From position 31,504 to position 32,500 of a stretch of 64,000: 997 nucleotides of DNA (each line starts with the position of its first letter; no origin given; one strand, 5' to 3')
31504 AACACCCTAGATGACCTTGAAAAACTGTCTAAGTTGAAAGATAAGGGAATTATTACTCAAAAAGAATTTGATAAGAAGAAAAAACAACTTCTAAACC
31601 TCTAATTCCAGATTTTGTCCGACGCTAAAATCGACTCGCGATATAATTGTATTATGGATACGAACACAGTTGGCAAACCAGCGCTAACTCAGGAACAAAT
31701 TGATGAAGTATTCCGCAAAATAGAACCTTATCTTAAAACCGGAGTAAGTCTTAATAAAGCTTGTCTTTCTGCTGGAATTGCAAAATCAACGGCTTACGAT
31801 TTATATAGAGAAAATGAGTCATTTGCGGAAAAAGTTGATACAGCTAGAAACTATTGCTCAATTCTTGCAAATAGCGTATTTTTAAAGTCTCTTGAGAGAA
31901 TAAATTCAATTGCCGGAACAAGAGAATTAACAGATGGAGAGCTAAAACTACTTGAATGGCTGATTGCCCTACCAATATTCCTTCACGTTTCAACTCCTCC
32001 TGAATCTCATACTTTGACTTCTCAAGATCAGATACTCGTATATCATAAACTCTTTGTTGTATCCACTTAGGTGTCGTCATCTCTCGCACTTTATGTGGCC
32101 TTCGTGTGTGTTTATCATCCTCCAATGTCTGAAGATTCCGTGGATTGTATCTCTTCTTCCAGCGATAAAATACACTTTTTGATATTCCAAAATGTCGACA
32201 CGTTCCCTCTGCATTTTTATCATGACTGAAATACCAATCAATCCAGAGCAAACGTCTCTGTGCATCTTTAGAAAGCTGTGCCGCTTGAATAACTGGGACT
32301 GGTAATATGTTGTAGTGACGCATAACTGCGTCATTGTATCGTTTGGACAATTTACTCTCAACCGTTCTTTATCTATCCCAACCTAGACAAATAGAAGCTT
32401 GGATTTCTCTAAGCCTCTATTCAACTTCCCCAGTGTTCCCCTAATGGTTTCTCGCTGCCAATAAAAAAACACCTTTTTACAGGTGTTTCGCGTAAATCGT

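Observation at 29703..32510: Small accessory island (nuclease, SHOCT protein, HTH protein, truncated transposase) inserted between a methyltransferase gene and the 3' end of the dcw cluster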

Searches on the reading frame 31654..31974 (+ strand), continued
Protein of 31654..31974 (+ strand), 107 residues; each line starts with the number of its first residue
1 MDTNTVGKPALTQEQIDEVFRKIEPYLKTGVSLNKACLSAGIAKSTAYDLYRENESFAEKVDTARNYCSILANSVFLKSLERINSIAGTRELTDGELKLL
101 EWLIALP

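Call 76: search_protein_families(library=phrogs, proteins=[L172:4775-6184:+, L167:3802-4479:+, L167:4532-5035:+, L169:9005-9952:-, L169:8041-9012:-, L171:2789-4564:+, L167:554-1603:-, L167:2767-3174:-], max_evalue=0.001)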
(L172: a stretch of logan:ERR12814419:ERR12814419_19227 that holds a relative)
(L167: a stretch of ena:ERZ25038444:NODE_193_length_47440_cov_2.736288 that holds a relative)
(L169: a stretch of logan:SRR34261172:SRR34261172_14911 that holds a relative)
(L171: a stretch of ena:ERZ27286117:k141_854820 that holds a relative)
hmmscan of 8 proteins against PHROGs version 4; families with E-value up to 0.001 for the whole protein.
L172:4775-6184:+ (469 aa): 4 families
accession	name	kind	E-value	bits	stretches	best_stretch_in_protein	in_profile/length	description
phrog_2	-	head and packaging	4.5e-32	112.7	1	15-458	259-591/807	terminase large subunit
phrog_7579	-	head and packaging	2.4e-06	27.9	1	44-245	22-215/239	terminase large subunit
phrog_9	-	head and packaging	2e-05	24.7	1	16-185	196-349/812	terminase large subunit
phrog_5902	-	unknown function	7.2e-05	23.2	1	22-204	33-219/359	-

L167:3802-4479:+ (225 aa): 0 families

L167:4532-5035:+ (167 aa): 0 families

L169:9005-9952:- (315 aa): 1 family
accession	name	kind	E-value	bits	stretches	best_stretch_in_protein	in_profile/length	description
phrog_2655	-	integration and excision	0.0004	21.1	1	7-49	111-156/181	excisionase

L169:8041-9012:- (323 aa): 0 families

L171:2789-4564:+ (591 aa): 0 families

L167:554-1603:- (349 aa): 13 families
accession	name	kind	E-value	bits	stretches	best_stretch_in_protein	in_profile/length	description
phrog_77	-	DNA, RNA and nucleotide metabolism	4.3e-17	62.9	1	1-75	296-373/967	SbcC-like subunit of palindrome specific endonuclease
phrog_4747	-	unknown function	1e-10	42.3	1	1-98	1-97/610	-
phrog_9802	-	unknown function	4.5e-10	40.2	1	1-47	3-49/438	-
phrog_8323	-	unknown function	4.9e-09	36.3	1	1-85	49-126/623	-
phrog_3940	-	unknown function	7.9e-09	35.8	1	2-66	4-56/537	-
phrog_800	-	head and packaging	1.1e-07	31.9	0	9-53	14-62/511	terminase small subunit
phrog_1499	-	unknown function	2.4e-07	31.4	1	1-68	3-67/427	-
phrog_7507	-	unknown function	1.4e-06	28.9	1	1-55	2-56/483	-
phrog_5836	-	unknown function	3e-06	26.5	1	1-90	4-112/1071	-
phrog_10445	-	unknown function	0.00014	22.2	1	1-68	3-69/296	-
phrog_28217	-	DNA, RNA and nucleotide metabolism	0.00014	21.5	1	2-82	2-82/806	DNA repair exonuclease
phrog_19212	-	unknown function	0.00025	20.8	1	1-43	1-45/550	-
phrog_293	-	moron, auxiliary metabolic gene and host takeover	0.00056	19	0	27-46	167-186/1058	ABC transporter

L167:2767-3174:- (135 aa): 0 families

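Call 86: search_dna_similar(query=window:31654-31974:+, collection=phages, mode=protein, max_evalue=0.001, max_rows=10)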
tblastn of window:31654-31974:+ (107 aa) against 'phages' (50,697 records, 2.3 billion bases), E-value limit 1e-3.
No match.

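Call 95: search_protein_families(library=padloc, proteins=[L167:554-1603:-, L171:2789-4564:+, L169:9005-9952:-, L169:8041-9012:-, L167:3802-4479:+, L167:4532-5035:+, L171:4666-5259:-, L167:2767-3174:-], max_evalue=0.001)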
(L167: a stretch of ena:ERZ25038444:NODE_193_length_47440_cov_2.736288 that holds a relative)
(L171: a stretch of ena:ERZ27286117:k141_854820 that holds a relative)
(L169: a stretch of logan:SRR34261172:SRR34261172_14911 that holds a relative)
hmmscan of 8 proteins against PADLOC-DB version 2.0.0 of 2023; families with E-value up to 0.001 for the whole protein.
L167:554-1603:- (349 aa): 116 families (the best 25 are shown)
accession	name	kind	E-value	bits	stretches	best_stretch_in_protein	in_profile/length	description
PDLC04135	mad3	-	1.5e-34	118.2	1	2-333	1-319/374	mads_3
PDLC02979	AriA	-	2.8e-15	55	1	1-169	1-107/373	-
PDLC00069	GajA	-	7.5e-13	45.8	1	1-50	1-50/687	AAA ATPase domain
PDLC00278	PtuA1|PtuA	-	2.1e-12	45.1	1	1-51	1-51/436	AAA ATPase domain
PDLC00072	GajA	-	1.4e-11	41.6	1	1-46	1-46/709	AAA ATPase domain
PDLC04213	HEC-02A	-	1.5e-11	42.4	1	1-99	1-100/337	-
PDLC00298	PtuA1|PtuA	-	2.8e-11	41.1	1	1-49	1-49/423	AAA ATPase domain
PDLC00277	PtuA1|PtuA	-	1.8e-10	38.7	1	1-83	1-79/423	AAA ATPase domain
PDLC00083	GajA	-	2.5e-10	37.4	1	1-46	1-46/639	AAA ATPase domain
PDLC00102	GajA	-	2.6e-10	37.4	1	1-45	1-45/532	AAA ATPase domain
PDLC04393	PDC-M07A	-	3.2e-10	37.6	1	3-96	2-93/435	-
PDLC00271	PtuA1|PtuA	-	6.4e-10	37.1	1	1-90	1-99/421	AAA ATPase domain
PDLC04177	HEC-01A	-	1.9e-09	35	1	1-50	3-53/393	-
PDLC00267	PtuA1|PtuA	-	2e-09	35.1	1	1-43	1-43/438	AAA ATPase domain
PDLC00073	GajA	-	2.2e-09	34.8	1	1-51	1-51/589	AAA ATPase domain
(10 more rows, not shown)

L171:2789-4564:+ (591 aa): 0 families

L169:9005-9952:- (315 aa): 0 families

L169:8041-9012:- (323 aa): 0 families

L167:3802-4479:+ (225 aa): 0 families

L167:4532-5035:+ (167 aa): 0 families

L171:4666-5259:- (197 aa): 0 families

L167:2767-3174:- (135 aa): 0 families

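Call 98: predict_structure(alignment_id=A3)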
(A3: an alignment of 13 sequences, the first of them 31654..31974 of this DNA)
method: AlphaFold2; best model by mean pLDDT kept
length: 107 residues; sequences in the alignment: 13
mean_pLDDT: 89.1   pTM: 0.70
mean pLDDT of the five models: 89.1, 89.0, 89.0, 88.5, 87.2
residues with pLDDT >= 90: 84; 70-90: 14; 50-70: 5; < 50: 4
segments of 3 or more residues with pLDDT < 50: none
pLDDT, mean of each block of 10 residues (from residue 1): 52 93 95 96 94 95 92 92 92 93 84
secondary structure, 60 per line:
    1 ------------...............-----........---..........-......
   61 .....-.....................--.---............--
elements in order: H13-27 H33-40 H44-53 H55-65 H67-86 H94-105

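Call 101: fold_search(model_id=the predicted structure, library=pdb)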
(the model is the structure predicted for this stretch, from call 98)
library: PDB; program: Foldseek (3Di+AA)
matches with E <= 10: 223; with E <= 0.001: 0
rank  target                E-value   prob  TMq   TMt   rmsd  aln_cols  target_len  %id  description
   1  2ao9_D                3.4e-01  0.69  0.38  0.38   7.9       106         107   17  Structural Genomics, The crystal structure of a Phage protein (phBC6A51) from Bacillus cereus ATCC 14579 (released 2005-09-27)
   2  2ao9_F                3.8e-01  0.69  0.37  0.36   7.8        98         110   19  Structural Genomics, The crystal structure of a Phage protein (phBC6A51) from Bacillus cereus ATCC 14579 (released 2005-09-27)
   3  2ao9_B                5.1e-01  0.60  0.36  0.35   7.8        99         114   19  Structural Genomics, The crystal structure of a Phage protein (phBC6A51) from Bacillus cereus ATCC 14579 (released 2005-09-27)
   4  2ao9_G                8.5e-01  0.47  0.38  0.38   7.8       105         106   17  Structural Genomics, The crystal structure of a Phage protein (phBC6A51) from Bacillus cereus ATCC 14579 (released 2005-09-27)
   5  2ao9_C                8.5e-01  0.35  0.33  0.31   9.3       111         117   14  Structural Genomics, The crystal structure of a Phage protein (phBC6A51) from Bacillus cereus ATCC 14579 (released 2005-09-27)
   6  5hbu_B                9.0e-01  0.33  0.32  0.22   6.2        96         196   19  Structure of the E. coli nucleoid occlusion protein SlmA bound to DNA and the C-terminal tail of the cytoskeletal cell (released 2016-04-13)
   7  2l0k_MODEL_1_A        1.0e+00  0.38  0.35  0.39  13.2        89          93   20  NMR solution structure of a transcription factor SpoIIID in complex with DNA (released 2011-08-17)
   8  2ao9_A                1.3e+00  0.20  0.30  0.28   9.8       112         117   13  Structural Genomics, The crystal structure of a Phage protein (phBC6A51) from Bacillus cereus ATCC 14579 (released 2005-09-27)
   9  2wte_B                1.4e+00  0.21  0.29  0.17   7.3        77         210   13  The structure of the CRISPR-associated protein, Csa3, from Sulfolobus solfataricus at 1.8 angstrom resolution. (released 2010-09-22)
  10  2ao9_E                1.5e+00  0.23  0.33  0.31   9.2       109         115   15  Structural Genomics, The crystal structure of a Phage protein (phBC6A51) from Bacillus cereus ATCC 14579 (released 2005-09-27)
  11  2ao9_H                1.6e+00  0.28  0.35  0.33   7.8       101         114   16  Structural Genomics, The crystal structure of a Phage protein (phBC6A51) from Bacillus cereus ATCC 14579 (released 2005-09-27)
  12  4gcl_D                1.7e+00  0.20  0.29  0.19   6.7        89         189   20  structure of no-dna factor (released 2013-06-19)
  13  5hbu_D                1.8e+00  0.25  0.32  0.19   6.9        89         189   16  Structure of the E. coli nucleoid occlusion protein SlmA bound to DNA and the C-terminal tail of the cytoskeletal cell (released 2016-04-13)
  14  2dk5_MODEL_1_A        1.9e+00  0.28  0.30  0.34   9.5        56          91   18  Solution structure of Winged-Helix domain in RNA polymerase III 39KDa polypeptide (released 2006-10-06)
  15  3hef_B                1.9e+00  0.25  0.37  0.31   9.1        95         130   26  Crystal structure of the bacteriophage Sf6 terminase small subunit (released 2010-02-09)
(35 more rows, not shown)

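Call 102: fold_search(model_id=the predicted structure, library=viral)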
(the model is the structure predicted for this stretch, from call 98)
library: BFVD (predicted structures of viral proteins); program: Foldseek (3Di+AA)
matches with E <= 10: 591; with E <= 0.001: 1
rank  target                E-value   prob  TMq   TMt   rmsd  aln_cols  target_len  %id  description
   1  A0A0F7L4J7            4.6e-04  1.00  0.62  0.41   3.9        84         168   31  Uncharacterized protein [uncultured marine virus]
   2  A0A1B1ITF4            7.4e-03  1.00  0.46  0.37   8.0       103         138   20  (no name in the UniProt tables at hand)
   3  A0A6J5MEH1            8.8e-03  1.00  0.45  0.29   8.5       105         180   15  Uncharacterized protein [uncultured Caudovirales phage]
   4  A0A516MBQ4            9.9e-03  1.00  0.39  0.30  10.0       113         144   18  (no name in the UniProt tables at hand)
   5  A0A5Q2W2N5            1.1e-02  1.00  0.50  0.31   6.7        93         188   22  (no name in the UniProt tables at hand)
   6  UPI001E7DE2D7         1.3e-02  1.00  0.46  0.34   7.7       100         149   22  (no name look-up for this kind of identifier)
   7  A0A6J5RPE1            1.8e-02  1.00  0.52  0.37   5.3       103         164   17  Uncharacterized protein [uncultured Caudovirales phage]
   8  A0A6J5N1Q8            3.1e-02  1.00  0.47  0.35   5.5        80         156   21  Terminase [uncultured Caudovirales phage]
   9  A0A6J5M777            3.3e-02  0.99  0.47  0.39  12.5       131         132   18  Uncharacterized protein [uncultured Caudovirales phage]
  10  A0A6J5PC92            3.4e-02  1.00  0.44  0.34   8.9        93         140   18  Homeodomain phBC6A51-type domain-containing protein [uncultured Caudovirales phage]
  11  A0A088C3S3            3.6e-02  1.00  0.44  0.23  12.3        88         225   18  (no name in the UniProt tables at hand)
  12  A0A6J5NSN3            4.1e-02  1.00  0.45  0.38   5.5        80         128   21  Homeodomain phBC6A51-type domain-containing protein [uncultured Caudovirales phage]
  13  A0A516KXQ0            4.3e-02  1.00  0.57  0.45   3.1       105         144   21  (no name in the UniProt tables at hand)
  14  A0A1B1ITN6            4.3e-02  1.00  0.44  0.24   4.6        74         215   18  (no name in the UniProt tables at hand)
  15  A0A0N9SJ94            4.9e-02  1.00  0.46  0.29  11.3        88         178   19  Putative small terminase [Pseudomonas phage POR1]
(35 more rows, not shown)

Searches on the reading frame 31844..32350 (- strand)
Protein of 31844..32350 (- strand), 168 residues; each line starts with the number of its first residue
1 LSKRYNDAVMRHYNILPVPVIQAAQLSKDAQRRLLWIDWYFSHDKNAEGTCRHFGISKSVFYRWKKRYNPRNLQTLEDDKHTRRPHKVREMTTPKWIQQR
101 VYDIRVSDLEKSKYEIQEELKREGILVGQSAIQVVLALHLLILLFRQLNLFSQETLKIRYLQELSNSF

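Call 4: search_protein_families(library=pfam, proteins=[window:31844-32350:-], max_evalue=0.01)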
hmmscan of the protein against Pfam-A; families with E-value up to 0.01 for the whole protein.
window:31844-32350:- (168 aa): 5 families
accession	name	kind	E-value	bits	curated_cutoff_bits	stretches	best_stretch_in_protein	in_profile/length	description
PF13518.12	HTH_28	-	7.5e-08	32.8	25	1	32-84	1-50/52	Helix-turn-helix domain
PF13565.12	HTH_32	-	1.5e-06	29.1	33.7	1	62-135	3-72/73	Homeodomain-like domain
PF01527.26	HTH_Tnp_1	-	0.00015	22.4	24.1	1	43-91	22-70/75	Transposase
PF13384.12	HTH_23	-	0.00015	21.9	24.6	1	45-69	18-42/50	Homeodomain-like domain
PF13551.12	HTH_29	-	0.00018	22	28.1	1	51-88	19-58/64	Winged helix-turn helix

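Call 15: search_protein_families(library=padloc, proteins=[window:31844-32350:-], max_evalue=0.01)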
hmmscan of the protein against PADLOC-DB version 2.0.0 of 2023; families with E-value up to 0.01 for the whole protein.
window:31844-32350:- (168 aa): 0 families

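Call 16: search_protein_families(library=ncbifam, proteins=[window:31844-32350:-], max_evalue=0.01)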
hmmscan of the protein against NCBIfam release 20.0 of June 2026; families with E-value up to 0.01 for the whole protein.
window:31844-32350:- (168 aa): 3 families
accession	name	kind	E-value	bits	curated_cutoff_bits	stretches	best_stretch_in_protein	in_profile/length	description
NF033577.2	transpos_IS481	equivalog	6.9e-13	48.8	224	1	33-162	2-125/284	IS481 family transposase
NF033545.0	transpos_IS630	equivalog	6.3e-07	29.1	100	1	42-130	10-99/299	IS630 family transposase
NF033516.0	transpos_IS3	equivalog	0.00011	21.6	160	1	40-113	10-68/369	IS3 family transposase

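Call 17: search_protein_families(library=phrogs, proteins=[window:31844-32350:-], max_evalue=0.01)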
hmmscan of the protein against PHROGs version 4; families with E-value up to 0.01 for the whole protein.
window:31844-32350:- (168 aa): 4 families
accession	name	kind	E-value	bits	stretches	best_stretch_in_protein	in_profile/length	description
phrog_8463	-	integration and excision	2.2e-06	27.8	1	31-139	10-117/380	transposase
phrog_151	-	integration and excision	9.2e-05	22.1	1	31-93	131-193/582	transposase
phrog_21036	-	unknown function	0.0052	17.8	0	50-133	16-82/109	-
phrog_29965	-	unknown function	0.0093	17.3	0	91-144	7-64/65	-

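Call 37: search_dna_similar(query=window:31844-32350:-, collection=plasmids, mode=protein, max_rows=10)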
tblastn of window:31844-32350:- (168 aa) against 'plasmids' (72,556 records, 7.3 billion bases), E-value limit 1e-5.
No match.
